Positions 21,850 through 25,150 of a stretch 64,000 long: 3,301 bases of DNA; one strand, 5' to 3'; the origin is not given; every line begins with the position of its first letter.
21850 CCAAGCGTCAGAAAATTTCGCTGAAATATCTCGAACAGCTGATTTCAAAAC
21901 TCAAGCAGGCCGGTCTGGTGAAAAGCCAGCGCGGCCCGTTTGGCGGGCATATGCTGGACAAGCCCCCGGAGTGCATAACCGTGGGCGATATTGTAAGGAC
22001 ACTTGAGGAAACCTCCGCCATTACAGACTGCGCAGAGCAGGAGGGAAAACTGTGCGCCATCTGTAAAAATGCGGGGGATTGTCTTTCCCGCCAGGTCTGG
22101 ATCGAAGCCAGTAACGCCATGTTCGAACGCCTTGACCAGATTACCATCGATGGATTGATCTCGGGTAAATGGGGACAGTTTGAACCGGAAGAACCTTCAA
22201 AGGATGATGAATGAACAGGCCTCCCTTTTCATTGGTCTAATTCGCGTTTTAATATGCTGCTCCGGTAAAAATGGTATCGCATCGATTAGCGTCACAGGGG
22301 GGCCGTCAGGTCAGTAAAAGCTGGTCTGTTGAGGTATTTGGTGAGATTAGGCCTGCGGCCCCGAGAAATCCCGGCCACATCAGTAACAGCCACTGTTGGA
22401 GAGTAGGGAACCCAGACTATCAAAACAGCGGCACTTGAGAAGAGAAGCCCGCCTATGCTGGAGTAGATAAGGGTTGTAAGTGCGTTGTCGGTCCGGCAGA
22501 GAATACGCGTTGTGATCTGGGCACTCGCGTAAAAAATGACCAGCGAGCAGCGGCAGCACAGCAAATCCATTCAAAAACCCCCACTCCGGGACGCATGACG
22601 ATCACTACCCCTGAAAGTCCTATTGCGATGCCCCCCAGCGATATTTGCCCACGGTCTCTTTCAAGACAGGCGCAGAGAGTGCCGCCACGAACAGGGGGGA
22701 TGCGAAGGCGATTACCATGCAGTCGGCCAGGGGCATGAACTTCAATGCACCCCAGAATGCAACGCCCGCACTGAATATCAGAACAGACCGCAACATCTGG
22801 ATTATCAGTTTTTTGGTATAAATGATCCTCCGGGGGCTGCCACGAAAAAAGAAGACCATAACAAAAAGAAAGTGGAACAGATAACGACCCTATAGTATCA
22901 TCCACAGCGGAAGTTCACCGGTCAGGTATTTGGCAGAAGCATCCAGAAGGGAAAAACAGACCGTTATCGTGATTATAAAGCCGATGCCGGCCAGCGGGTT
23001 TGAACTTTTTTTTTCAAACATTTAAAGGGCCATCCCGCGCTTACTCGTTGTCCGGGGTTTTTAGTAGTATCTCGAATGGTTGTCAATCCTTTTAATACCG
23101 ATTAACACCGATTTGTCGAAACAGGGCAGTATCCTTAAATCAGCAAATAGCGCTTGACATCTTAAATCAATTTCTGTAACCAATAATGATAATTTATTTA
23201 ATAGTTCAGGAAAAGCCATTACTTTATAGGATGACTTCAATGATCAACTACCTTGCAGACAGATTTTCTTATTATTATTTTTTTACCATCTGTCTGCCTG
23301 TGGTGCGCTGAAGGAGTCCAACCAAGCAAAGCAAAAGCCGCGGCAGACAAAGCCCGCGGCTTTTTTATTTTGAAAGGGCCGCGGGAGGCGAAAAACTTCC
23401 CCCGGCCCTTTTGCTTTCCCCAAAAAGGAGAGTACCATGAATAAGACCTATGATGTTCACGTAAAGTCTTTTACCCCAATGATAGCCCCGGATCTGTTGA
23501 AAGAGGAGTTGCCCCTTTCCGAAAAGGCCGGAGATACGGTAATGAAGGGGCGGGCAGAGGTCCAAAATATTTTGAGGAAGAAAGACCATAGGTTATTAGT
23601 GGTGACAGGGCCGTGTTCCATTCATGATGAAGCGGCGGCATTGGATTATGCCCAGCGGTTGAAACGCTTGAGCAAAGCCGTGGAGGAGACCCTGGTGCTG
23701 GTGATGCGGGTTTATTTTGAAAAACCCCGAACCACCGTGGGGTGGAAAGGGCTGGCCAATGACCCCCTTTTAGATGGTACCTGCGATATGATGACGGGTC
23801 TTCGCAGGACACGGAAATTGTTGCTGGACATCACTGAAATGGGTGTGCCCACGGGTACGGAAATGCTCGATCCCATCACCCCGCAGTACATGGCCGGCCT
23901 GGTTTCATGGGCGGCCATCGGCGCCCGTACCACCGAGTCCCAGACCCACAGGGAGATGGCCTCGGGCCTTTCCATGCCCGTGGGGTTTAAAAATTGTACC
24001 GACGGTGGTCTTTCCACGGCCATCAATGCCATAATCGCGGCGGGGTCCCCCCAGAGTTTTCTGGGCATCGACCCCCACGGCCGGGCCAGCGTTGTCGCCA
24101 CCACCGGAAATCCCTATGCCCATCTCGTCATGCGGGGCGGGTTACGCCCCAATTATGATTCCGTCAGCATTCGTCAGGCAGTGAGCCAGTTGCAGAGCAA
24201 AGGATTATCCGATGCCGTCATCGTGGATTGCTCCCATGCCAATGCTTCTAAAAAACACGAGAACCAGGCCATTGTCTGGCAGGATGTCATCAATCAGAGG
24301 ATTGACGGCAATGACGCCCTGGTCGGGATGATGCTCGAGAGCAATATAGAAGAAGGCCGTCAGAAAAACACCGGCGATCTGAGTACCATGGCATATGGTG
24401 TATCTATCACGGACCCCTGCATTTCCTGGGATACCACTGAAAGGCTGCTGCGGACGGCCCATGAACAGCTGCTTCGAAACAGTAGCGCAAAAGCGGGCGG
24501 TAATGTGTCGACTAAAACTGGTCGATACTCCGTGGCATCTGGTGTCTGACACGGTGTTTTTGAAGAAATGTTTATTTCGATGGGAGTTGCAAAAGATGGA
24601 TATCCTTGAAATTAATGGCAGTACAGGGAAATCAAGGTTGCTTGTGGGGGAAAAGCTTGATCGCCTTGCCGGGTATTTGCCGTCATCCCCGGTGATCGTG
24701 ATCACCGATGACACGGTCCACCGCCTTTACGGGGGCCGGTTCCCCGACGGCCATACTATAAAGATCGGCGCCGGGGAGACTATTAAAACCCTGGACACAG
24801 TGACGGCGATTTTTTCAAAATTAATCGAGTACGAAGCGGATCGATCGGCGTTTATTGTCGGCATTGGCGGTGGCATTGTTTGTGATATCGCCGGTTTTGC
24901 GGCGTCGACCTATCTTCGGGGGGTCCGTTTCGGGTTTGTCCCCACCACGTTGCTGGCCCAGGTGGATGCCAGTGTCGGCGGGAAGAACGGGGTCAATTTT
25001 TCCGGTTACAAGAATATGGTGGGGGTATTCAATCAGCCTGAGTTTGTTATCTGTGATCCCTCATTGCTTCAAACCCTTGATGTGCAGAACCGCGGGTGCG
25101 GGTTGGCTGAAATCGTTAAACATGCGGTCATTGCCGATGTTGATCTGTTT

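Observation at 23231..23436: Tyr/Phe-rich leader peptide plus alternative-hairpin attenuator upstream of the main aromatic biosynthesis operon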

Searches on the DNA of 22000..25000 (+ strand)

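Call 4: search_rna_families(source=window, start=22000, end=25000, threshold=evalue, max_evalue=10, show_alignments=3)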
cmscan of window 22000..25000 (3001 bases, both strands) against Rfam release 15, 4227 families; matches with E-value up to 10: 7.
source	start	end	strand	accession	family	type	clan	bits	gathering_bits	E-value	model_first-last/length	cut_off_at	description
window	23247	23369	+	RF01859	Phe_leader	Cis-reg; leader;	-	20.2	55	4.1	1-125/125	no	Phenylalanine leader peptide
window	23328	23447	-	RF00514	His_leader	Cis-reg; leader;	-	20.1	49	3.4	1-126/126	no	Histidine operon leader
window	23326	23414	+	RF02351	psRNA14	Gene; sRNA;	-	18.9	60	8.9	1-84/84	no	Proteobacteria sRNA psRNA14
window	23328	23451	-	RF02344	ar14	Gene; sRNA;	-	17.4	58.8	3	1-123/123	no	Alphaproteobacterial ar14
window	22167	22231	+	RF01952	SOX2OT_exon2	Gene; lncRNA;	-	17.3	45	0.84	1-69/69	no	SOX2 overlapping transcript exon 2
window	23895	24028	+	RF00602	SCARNA21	Gene; snRNA; snoRNA; scaRNA;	-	14.2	60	7.8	1-140/140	no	Small Cajal body specific RNA 21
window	23510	23617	+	RF02142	HOXA11-AS1_6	Gene; lncRNA;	-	13.1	50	9.5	1-179/179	no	HOXA11 antisense RNA 1 conserved region 6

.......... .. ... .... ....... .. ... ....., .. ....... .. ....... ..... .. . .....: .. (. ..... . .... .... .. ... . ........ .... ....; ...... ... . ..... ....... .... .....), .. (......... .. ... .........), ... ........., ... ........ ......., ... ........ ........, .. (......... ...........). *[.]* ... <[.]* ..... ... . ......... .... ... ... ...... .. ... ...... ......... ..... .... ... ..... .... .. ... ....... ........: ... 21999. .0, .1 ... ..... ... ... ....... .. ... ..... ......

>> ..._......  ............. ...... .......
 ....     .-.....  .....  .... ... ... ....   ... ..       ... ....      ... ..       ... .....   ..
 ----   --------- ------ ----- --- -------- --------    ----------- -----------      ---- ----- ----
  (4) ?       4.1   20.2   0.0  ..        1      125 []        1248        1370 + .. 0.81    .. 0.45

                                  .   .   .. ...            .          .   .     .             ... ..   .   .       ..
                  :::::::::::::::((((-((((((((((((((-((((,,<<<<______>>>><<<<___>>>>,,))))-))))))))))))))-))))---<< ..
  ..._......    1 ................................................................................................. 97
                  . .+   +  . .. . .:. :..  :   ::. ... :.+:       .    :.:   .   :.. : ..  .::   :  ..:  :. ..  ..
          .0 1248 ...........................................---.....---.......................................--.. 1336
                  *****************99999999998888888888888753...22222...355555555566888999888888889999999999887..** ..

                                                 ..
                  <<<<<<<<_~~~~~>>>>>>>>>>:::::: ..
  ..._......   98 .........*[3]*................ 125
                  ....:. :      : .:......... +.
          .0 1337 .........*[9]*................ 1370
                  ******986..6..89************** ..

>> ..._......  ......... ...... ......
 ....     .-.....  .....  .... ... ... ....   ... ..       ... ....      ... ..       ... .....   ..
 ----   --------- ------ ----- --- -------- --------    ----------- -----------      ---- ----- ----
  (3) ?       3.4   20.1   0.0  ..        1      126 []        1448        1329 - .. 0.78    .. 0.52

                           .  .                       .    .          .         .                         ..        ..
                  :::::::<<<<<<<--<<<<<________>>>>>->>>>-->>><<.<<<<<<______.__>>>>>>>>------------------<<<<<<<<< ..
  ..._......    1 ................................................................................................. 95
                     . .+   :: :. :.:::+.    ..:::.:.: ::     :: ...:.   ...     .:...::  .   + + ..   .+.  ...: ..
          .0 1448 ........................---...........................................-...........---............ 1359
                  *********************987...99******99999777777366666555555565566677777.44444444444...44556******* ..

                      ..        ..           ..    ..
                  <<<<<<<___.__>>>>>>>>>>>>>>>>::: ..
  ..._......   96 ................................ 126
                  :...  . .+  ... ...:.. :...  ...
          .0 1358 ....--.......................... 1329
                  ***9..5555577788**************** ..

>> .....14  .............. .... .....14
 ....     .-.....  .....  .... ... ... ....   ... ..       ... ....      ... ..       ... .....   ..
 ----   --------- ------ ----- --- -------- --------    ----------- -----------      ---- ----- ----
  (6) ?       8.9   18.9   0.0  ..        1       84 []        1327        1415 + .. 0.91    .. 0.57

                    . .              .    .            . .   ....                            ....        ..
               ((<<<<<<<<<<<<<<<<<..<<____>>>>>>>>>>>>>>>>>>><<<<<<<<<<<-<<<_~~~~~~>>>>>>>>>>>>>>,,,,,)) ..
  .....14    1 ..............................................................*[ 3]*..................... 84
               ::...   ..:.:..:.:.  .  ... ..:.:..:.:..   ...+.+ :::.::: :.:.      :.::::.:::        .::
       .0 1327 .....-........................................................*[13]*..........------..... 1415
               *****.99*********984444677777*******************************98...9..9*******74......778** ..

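Call 56: build_rna_model(alignment_id=A2, structure=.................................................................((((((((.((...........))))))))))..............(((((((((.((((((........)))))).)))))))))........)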
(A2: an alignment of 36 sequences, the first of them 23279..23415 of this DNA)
Model R1 built from alignment A2 (36 sequences, 159 columns); structure: as given.
model positions 138; base pairs 25; branch points 1; effective number of sequences 3.87; information 0.59 bits per position. Calibrated on 0.2 Mb of random sequence (short: E-values are rough).
structure used (alignment columns):
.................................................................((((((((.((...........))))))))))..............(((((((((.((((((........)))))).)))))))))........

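Call 57: search_with_rna_model(model_id=R1, sources=[window, L081, L082, L083, L084, L085, L086, L087, L088, L089, L090, L091, L092, L093, L094, L095, L096, L097, L098, L099, L100, L101, L102, L103, L104, L105, L106, L107, L108, L109, L110, L111, L112, L113, L114, L115, L116, L117, L118, L119, L120, L121, L122, L123, L124, L125, L126, L127, L128, L129, L130, L131, L132, L133, L134, L135, L136, L137, L138, L139, L140, L141, L142, L143, L144, L145, L146, L147, L148, L149, L150, L151, L152, L153, L154, L155, L156, L157, L158, L159, L160, L022, L023, L025, L028, L035, L046, L054, L055, L057, L067, L068, L069, L073, L074, L076, L077, L078], max_evalue=1)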
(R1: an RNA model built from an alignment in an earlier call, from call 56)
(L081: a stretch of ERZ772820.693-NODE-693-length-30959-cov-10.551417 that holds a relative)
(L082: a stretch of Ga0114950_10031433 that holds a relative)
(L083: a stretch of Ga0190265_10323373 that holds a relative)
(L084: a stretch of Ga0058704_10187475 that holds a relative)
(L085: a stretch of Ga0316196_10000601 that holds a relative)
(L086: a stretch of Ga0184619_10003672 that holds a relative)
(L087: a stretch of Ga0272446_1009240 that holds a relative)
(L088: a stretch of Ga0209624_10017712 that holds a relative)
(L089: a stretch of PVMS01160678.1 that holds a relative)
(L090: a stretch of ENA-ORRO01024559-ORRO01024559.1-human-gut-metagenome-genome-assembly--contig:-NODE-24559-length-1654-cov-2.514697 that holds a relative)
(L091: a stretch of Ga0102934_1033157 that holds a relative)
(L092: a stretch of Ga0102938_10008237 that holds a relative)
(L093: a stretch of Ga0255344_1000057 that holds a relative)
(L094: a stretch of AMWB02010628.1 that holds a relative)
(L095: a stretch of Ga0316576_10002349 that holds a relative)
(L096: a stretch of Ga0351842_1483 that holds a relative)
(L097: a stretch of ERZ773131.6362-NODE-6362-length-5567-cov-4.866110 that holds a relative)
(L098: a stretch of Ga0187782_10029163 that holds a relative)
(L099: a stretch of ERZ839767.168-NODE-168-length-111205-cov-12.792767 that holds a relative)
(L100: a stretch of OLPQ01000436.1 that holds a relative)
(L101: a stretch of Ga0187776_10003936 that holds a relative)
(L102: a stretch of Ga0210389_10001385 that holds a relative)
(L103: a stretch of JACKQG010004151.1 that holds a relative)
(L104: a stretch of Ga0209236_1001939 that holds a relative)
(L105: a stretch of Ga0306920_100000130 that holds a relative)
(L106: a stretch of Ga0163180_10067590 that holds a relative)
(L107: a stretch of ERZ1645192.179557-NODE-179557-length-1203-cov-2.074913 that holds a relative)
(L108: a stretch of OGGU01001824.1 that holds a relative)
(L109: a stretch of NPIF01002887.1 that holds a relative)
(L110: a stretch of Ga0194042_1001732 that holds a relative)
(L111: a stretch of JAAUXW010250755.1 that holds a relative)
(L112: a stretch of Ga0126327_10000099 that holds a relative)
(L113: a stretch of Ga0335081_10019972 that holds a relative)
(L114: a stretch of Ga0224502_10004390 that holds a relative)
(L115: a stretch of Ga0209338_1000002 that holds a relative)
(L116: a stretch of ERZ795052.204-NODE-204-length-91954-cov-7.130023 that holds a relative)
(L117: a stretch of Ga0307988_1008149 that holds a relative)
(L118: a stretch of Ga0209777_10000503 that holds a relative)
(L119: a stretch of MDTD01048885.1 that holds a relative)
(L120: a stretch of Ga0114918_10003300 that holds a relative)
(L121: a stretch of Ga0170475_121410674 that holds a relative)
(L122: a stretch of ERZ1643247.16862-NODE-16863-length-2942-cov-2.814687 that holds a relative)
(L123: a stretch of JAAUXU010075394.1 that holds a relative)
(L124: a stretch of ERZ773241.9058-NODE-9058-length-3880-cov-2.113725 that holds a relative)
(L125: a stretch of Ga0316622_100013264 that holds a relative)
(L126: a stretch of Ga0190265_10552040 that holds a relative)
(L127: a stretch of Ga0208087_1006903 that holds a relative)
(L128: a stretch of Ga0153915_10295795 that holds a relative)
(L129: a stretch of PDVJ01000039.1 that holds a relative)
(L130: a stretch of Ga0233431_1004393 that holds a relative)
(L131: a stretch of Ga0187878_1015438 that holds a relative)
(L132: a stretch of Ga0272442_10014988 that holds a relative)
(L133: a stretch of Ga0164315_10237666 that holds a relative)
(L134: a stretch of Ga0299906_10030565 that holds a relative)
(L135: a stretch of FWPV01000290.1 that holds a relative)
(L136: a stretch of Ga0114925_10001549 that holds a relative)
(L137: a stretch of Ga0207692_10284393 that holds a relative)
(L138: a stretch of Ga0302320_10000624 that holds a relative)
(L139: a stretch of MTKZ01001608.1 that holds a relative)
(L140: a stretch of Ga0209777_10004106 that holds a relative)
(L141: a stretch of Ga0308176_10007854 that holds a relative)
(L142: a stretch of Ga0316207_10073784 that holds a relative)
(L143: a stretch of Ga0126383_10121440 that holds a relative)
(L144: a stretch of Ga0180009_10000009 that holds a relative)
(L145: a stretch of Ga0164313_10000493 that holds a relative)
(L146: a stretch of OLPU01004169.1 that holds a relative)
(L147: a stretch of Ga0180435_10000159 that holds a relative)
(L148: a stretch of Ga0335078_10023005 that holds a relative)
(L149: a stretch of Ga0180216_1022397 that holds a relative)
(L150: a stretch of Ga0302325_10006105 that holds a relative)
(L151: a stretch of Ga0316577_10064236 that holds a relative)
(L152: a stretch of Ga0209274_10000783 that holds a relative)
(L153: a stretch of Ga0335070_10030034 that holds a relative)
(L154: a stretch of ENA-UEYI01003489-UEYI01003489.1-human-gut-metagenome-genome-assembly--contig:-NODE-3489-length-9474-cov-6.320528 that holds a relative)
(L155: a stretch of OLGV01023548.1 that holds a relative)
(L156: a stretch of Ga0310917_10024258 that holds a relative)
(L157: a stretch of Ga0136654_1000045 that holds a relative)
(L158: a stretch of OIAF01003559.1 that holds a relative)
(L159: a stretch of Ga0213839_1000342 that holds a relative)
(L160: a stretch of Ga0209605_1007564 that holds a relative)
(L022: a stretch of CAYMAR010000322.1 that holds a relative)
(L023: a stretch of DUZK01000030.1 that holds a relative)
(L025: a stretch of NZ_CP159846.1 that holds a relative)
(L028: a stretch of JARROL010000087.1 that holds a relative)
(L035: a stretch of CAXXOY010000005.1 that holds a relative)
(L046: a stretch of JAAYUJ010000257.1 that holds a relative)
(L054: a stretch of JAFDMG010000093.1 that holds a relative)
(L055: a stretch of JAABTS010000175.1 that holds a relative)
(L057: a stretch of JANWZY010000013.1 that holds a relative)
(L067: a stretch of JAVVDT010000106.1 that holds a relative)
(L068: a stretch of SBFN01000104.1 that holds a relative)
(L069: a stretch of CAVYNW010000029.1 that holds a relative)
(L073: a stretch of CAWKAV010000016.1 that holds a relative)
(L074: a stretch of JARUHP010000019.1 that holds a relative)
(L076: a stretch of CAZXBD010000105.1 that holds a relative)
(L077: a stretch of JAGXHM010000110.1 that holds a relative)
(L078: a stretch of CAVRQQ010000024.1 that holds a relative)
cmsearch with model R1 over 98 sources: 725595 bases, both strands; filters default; matches with E-value up to 1: 66.
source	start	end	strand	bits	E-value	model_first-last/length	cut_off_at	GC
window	23279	23415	+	122.8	2e-27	1-138/138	no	0.54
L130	1831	1966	-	115.8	1e-25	1-138/138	no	0.51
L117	2324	2456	-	114.4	2.2e-25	1-138/138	no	0.47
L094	6097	6237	+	114.2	2.5e-25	1-138/138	no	0.48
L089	389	526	+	106.2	2.2e-23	1-138/138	no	0.45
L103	11695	11831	+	100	6.6e-22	1-138/138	no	0.47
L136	7775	7911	-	96.7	4.1e-21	1-138/138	no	0.49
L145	3293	3423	+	90.1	1.7e-19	1-138/138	no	0.57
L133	604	735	-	89.4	2.5e-19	1-138/138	no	0.57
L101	4199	4334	+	86.1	1.5e-18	1-138/138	no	0.53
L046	2588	2726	+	85.3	2.3e-18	1-138/138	no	0.53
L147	11375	11516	+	83.3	7.3e-18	1-138/138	no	0.53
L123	1976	2112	-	81.4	2.1e-17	1-138/138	no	0.45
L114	3158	3291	+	79.7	5.3e-17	1-138/138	no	0.43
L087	4322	4465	-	77.3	2e-16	1-138/138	no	0.52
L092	665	804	-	76.4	3.3e-16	1-138/138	no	0.48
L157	2375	2504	+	72.5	3e-15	1-138/138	no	0.52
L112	7039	7168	+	71.2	6.2e-15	1-138/138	no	0.5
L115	1356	1486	+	68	3.5e-14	1-138/138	no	0.51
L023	3843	3974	+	60.6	2.2e-12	1-138/138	no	0.38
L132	3521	3650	-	56.8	1.8e-11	1-138/138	no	0.53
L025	3712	3841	+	54.2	7.9e-11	1-138/138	no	0.51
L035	3861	3964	+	54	8.8e-11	1-138/138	no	0.47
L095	10008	10118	+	51.4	3.7e-10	1-138/138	no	0.58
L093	3572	3698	+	49.1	1.3e-09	1-138/138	no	0.54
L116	1697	1823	-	49.1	1.3e-09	1-138/138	no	0.54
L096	510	639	+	46.6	5.4e-09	1-138/138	no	0.54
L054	1971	2100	+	42.7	4.6e-08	1-138/138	no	0.58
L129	7262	7385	+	40.9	1.2e-07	1-138/138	no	0.45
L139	6114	6240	+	40.5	1.6e-07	1-138/138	no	0.54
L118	6377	6503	-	39.9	2.2e-07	1-138/138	no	0.48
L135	10646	10772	+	39.7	2.4e-07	1-138/138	no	0.57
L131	2246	2371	-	38.2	5.7e-07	1-138/138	no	0.5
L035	3905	4001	-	37.8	7.1e-07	1-138/138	no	0.43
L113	6852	6976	-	36.8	1.3e-06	1-138/138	no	0.49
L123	7940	8080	-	35.6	2.4e-06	1-138/138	no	0.45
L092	659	754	+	34.7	3.9e-06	46-138/138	no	0.5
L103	11748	11850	-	28.3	0.00013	33-138/138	no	0.42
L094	6140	6218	-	28.1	0.00016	1-138/138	no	0.46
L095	10009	10099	-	27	0.00029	52-138/138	no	0.55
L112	7084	7176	-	26.7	0.00033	1-138/138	no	0.49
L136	7722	7858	+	26.7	0.00033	1-138/138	no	0.47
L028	3899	4012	+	24.4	0.0012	1-138/138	no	0.54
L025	3753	3808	-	24.1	0.0015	47-138/138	no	0.45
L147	11428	11516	-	22.1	0.0044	52-138/138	no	0.57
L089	427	531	-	21.5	0.006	1-138/138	no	0.43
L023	3876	3991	-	20.5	0.01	1-138/138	no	0.35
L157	2428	2460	-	20.4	0.011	58-88/138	no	0.64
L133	645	675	+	18.9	0.025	58-88/138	no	0.65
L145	3352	3382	-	18.9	0.025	58-88/138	no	0.65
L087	4372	4402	+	18.7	0.029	58-88/138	no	0.61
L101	4255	4285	-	17.7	0.051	58-88/138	no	0.61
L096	551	643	-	16.9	0.079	48-138/138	no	0.49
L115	1411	1441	-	16.8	0.082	59-87/138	no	0.68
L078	2104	2135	-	15.6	0.16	100-132/138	no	0.62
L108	4318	4419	+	15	0.22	1-138/138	no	0.51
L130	1837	1869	+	14.4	0.31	100-132/138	no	0.67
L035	8179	8280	-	14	0.39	1-138/138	no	0.49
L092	3842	3957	+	13.8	0.44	1-138/138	no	0.34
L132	6801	6901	+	13.5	0.52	1-138/138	no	0.36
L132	3518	3606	+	13.3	0.57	49-138/138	no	0.51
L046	2652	2682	-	13.3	0.58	58-88/138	no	0.65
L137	871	961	-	13.2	0.61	1-138/138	no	0.63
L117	2370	2399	+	13.1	0.64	58-88/138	no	0.63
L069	799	906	+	13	0.69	1-138/138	no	0.46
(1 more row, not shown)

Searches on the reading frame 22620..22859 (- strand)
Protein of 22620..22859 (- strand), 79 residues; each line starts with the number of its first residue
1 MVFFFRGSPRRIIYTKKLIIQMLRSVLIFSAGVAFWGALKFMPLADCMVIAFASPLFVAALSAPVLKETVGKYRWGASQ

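Call 42: search_protein_families(library=pfam, max_evalue=0.01, proteins=[window:22620-22859:-])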
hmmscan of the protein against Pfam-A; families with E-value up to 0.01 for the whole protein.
window:22620-22859:- (79 aa): 1 family
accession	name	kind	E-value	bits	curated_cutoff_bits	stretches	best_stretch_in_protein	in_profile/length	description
PF00892.27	EamA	-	0.00012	22.8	28.2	1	5-75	51-120/135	EamA-like transporter family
